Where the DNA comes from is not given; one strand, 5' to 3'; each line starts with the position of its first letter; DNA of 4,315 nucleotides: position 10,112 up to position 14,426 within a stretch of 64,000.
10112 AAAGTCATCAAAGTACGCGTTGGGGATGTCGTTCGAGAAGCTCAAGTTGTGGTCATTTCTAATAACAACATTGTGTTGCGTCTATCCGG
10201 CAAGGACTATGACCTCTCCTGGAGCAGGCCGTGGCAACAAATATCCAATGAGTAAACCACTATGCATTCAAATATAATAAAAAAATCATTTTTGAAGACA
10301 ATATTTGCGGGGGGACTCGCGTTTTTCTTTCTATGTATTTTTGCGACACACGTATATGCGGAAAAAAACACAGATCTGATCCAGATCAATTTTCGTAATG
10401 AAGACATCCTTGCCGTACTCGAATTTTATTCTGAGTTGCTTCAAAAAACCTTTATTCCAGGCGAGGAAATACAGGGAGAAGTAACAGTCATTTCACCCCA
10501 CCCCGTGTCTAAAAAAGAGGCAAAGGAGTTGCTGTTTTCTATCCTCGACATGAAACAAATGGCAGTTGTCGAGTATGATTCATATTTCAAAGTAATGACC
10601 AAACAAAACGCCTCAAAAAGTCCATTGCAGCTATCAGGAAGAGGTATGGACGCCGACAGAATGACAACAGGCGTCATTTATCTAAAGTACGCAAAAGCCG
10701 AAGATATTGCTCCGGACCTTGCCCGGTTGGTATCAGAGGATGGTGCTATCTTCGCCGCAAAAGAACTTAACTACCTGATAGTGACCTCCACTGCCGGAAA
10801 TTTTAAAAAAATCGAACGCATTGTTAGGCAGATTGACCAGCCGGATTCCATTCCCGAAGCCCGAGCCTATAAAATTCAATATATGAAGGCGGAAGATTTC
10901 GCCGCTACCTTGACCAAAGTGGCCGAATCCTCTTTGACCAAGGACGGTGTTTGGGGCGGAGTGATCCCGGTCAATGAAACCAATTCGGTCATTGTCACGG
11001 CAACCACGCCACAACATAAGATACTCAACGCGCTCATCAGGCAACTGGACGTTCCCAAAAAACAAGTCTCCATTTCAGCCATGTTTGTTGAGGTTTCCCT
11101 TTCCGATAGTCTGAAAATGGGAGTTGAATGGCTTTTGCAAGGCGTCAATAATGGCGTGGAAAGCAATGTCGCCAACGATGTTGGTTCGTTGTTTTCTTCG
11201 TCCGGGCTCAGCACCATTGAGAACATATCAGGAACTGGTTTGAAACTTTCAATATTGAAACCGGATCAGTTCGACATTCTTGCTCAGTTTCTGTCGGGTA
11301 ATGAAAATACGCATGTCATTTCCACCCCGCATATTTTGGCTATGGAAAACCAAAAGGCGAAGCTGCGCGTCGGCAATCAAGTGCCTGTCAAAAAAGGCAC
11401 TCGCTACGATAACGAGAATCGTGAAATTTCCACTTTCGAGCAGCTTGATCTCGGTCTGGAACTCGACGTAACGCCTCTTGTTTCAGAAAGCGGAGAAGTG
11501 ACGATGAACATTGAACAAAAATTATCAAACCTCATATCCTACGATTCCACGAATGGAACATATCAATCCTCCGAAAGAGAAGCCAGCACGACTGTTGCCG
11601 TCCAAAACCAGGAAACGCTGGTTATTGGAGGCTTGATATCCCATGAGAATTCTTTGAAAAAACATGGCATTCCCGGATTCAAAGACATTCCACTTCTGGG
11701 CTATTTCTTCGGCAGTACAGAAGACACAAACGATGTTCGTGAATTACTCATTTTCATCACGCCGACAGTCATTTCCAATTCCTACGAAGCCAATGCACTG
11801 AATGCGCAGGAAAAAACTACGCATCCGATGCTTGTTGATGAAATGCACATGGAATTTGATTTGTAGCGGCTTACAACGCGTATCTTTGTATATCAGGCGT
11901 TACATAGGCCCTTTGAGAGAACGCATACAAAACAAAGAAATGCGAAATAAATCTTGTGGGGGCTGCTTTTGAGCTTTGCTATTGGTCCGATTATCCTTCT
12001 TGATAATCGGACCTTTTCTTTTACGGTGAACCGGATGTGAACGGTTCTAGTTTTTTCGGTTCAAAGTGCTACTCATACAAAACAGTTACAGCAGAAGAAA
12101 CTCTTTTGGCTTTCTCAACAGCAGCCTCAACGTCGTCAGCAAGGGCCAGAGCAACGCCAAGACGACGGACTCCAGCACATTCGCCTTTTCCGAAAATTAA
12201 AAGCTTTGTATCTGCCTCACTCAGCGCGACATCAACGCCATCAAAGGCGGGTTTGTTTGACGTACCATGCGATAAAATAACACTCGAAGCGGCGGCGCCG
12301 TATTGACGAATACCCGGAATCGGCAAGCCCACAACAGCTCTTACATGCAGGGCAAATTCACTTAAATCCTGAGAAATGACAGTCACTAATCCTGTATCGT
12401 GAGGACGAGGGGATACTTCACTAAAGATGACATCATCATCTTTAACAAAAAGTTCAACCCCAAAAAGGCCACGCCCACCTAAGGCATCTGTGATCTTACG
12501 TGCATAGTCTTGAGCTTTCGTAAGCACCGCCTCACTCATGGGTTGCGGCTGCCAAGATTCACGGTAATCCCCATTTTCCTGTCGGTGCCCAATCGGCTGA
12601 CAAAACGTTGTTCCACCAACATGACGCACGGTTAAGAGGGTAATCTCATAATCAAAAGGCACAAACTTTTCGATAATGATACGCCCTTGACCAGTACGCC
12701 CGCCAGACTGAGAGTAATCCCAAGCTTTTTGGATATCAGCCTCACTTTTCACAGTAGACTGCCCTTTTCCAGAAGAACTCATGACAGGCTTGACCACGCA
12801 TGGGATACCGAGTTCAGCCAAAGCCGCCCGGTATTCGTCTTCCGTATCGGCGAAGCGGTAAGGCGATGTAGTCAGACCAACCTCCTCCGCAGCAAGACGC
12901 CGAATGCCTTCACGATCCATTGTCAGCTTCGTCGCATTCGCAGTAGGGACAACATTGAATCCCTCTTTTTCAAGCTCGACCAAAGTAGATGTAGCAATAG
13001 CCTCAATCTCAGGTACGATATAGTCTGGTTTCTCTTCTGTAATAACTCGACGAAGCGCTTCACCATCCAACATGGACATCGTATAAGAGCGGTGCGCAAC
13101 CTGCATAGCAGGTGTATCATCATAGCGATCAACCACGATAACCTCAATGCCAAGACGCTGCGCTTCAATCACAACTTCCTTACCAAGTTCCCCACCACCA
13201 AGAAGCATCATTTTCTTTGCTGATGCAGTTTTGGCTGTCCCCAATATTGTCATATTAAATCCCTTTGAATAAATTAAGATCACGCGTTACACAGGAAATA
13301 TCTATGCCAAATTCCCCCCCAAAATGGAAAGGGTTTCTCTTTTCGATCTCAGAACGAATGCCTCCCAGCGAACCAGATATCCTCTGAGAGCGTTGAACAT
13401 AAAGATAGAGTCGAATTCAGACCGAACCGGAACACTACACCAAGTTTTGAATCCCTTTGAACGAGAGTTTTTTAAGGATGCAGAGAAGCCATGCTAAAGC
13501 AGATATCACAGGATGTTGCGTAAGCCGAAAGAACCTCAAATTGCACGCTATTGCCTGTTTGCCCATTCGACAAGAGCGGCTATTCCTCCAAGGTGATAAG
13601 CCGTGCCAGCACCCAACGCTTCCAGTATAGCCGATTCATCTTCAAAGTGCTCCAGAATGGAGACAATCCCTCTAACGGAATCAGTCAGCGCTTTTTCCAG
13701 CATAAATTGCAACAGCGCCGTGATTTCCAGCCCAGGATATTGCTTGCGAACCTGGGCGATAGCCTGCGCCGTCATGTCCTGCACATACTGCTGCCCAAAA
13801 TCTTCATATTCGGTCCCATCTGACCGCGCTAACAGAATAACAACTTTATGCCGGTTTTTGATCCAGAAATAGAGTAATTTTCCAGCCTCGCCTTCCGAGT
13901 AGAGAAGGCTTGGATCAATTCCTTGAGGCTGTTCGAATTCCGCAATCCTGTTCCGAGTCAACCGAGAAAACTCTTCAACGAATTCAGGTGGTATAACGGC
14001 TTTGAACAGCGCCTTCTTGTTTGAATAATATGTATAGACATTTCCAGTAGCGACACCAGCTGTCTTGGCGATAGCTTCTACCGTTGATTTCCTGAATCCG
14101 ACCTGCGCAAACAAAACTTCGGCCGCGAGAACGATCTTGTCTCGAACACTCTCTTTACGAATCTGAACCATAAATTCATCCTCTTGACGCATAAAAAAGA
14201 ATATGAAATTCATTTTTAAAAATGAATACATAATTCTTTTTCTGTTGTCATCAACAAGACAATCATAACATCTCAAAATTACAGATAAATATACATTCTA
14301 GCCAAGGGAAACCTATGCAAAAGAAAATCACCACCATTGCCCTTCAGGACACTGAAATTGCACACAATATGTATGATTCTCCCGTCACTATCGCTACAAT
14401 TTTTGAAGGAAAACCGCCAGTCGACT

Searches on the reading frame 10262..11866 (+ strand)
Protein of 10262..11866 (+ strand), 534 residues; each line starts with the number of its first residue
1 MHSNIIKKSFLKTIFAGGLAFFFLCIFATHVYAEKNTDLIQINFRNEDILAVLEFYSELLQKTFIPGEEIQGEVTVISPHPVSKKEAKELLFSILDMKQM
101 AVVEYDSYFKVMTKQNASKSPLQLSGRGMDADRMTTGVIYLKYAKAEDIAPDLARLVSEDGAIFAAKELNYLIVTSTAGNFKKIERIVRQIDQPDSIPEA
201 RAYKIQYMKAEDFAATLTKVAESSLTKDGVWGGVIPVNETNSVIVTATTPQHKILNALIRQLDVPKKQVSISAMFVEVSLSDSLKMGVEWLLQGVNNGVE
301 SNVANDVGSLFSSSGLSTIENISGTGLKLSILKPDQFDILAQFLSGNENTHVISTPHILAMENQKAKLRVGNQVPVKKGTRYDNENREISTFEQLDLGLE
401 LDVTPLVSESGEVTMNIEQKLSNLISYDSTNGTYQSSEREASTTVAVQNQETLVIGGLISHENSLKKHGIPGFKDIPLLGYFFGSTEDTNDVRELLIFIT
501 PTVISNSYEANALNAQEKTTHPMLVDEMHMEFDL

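Call 7: search_protein_families(library=pfam, proteins=[window:10262-11866:+], max_evalue=0.01)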
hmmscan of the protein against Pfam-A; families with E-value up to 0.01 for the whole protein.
window:10262-11866:+ (534 aa): 3 families
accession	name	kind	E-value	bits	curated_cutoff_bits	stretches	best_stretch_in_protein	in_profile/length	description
PF00263.26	Secretin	-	2.1e-45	154.8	27.5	1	344-504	2-168/169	Bacterial type II and III secretion system protein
PF03958.22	Secretin_N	-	4.2e-23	81.8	28.2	2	136-195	1-67/69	Bacterial type II/III secretion system short domain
PF21305.2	type_II_gspD_N0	-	9.8e-15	54.6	27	1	42-111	1-71/71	GspD-like, N0 domain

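Call 35: search_protein_families(library=ncbifam, proteins=[window:10262-11866:+], max_evalue=0.01)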
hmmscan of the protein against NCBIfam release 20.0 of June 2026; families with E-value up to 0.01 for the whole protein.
window:10262-11866:+ (534 aa): 9 families
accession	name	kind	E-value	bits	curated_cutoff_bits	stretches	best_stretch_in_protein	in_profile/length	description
TIGR02517.1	type_II_gspD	equivalog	3.8e-108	362.5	351.35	2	234-513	303-599/600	type II secretion system secretin GspD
TIGR02515.1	IV_pilus_PilQ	subfamily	1.2e-57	195.8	284.35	2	201-504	100-427/428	type IV pilus secretin PilQ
TIGR02519.1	pilus_MshL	equivalog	6.8e-42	143.5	250.2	1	239-504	6-290/290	pilus (MSHA type) biogenesis protein MshL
NF010083.0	PRK13568.1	equivalog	5.6e-40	137.4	554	2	203-505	126-418/419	DNA uptake porin HofQ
TIGR02516.1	type_III_yscC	equivalog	1.7e-31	109.3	238.45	1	237-505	204-462/463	type III secretion system outer membrane ring subunit SctC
NF007851.2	PRK10560.1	exception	1.9e-30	106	598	1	199-505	118-410/412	DNA uptake porin HofQ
NF042912.1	Amuc_1098_fam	equivalog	1.8e-16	59.4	750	2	437-505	729-797/805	Amuc_1098 family type IV pilus outer membrane protein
NF011873.0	PRK15346.1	equivalog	5.5e-15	55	524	1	240-497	244-489/499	EscC/YscC/HrcC family type III secretion system outer membrane ring protein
TIGR02520.1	pilus_B_mal_scr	equivalog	0.004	15.8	287.65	1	266-503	272-513/513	PilN family type IVB pilus formation outer membrane protein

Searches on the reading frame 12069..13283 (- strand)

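Call 7: search_protein_families(library=pfam, proteins=[window:12069-13283:-], max_evalue=0.01)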
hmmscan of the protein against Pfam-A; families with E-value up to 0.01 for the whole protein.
window:12069-13283:- (404 aa): 10 families
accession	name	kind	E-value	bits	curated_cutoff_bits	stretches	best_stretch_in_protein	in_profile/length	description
PF02222.28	ATP-grasp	-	1.5e-59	201.1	27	1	131-310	2-179/179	ATP-grasp domain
PF21244.3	PurT_C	-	2.2e-23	82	26.7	1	331-399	1-68/68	PurT, C-terminal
PF22660.2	RS_preATP-grasp-like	-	5.7e-13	49.5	27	1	23-119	2-95/98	Ribonucleotide synthetase preATP-grasp domain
PF07478.18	Dala_Dala_lig_C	-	9.8e-10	38.7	24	1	146-294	16-176/204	D-ala D-ala ligase C-terminus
PF02786.22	CPSase_L_D2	-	7.9e-06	26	19.8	1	132-209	9-90/211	Carbamoyl-phosphate synthase L chain, ATP binding domain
PF02655.19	ATP-grasp_3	-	8e-05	23.2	23.2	1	159-295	31-158/160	ATP-grasp domain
PF01071.24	GARS_A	-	0.00038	20.8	27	0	133-219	11-99/194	Phosphoribosylglycinamide synthetase, ATP-grasp (A) domain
PF02826.25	2-Hacid_dh_C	-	0.00088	19.1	25.1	1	18-65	32-78/178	D-isomer specific 2-hydroxyacid dehydrogenase, NAD binding domain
PF01370.27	Epimerase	-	0.0016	18.4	20.9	1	28-91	4-70/240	NAD dependent epimerase/dehydratase family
PF01262.27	AlaDh_PNT_C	-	0.0054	16.6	23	1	8-57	14-63/214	Alanine dehydrogenase/PNT, C-terminal domain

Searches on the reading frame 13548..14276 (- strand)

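Call 7: search_protein_families(library=pfam, proteins=[window:13548-14276:-], max_evalue=0.01)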
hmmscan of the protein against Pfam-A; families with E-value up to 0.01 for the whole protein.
window:13548-14276:- (242 aa): 1 family
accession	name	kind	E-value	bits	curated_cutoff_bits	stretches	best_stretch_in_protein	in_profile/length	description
PF00440.29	TetR_N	-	2.8e-13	49.8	24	1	48-94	1-47/47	Bacterial regulatory proteins, tetR family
